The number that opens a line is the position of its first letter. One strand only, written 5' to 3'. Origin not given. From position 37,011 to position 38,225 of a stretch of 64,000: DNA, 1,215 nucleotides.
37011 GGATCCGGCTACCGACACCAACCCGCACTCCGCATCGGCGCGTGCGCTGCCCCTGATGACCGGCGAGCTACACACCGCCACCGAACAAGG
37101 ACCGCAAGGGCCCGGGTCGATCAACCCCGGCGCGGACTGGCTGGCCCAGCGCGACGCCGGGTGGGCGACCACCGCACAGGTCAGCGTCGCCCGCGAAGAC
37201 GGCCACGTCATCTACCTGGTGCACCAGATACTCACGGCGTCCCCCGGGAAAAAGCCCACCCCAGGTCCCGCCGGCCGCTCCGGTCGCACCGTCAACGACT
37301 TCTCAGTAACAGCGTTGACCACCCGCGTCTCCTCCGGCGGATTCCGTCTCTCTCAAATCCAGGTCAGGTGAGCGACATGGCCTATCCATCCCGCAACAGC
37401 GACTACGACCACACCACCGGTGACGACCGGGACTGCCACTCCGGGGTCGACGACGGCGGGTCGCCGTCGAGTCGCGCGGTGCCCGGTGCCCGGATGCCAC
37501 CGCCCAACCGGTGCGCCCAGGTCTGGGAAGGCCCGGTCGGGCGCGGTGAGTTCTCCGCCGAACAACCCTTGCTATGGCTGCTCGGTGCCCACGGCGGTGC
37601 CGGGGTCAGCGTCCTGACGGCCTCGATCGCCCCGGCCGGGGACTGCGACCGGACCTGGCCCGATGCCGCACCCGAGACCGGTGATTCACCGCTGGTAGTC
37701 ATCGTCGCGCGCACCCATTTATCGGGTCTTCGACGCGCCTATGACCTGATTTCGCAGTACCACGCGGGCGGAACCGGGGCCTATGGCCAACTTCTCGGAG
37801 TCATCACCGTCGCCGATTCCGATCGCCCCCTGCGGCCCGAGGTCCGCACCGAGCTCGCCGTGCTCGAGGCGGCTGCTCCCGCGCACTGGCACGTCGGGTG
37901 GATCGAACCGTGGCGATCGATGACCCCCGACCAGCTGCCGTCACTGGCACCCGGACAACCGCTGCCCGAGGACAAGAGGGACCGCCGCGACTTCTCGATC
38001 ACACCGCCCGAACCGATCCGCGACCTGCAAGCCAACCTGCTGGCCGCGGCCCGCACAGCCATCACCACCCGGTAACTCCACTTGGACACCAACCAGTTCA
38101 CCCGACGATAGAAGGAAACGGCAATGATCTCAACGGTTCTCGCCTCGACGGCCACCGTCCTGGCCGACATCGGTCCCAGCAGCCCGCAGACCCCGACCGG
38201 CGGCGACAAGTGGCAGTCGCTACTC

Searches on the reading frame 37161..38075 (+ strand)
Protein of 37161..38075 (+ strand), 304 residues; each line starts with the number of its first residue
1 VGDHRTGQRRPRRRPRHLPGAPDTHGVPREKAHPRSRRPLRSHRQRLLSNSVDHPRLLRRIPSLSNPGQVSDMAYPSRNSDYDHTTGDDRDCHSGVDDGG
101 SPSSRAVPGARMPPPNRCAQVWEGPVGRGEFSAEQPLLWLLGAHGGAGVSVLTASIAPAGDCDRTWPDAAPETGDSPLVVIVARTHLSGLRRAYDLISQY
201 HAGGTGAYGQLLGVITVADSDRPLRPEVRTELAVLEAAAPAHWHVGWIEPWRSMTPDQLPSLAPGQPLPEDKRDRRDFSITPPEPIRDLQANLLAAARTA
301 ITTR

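Call 12: search_protein_families(library=pfam, proteins=[window:37161-38075:+], max_evalue=0.01)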
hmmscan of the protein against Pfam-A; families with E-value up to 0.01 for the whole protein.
window:37161-38075:+ (304 aa): 1 family
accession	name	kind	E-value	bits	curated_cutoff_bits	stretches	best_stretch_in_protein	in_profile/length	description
PF20373.3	DUF6668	-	5.5e-05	23.6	27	1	138-254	3-115/130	Family of unknown function (DUF6668)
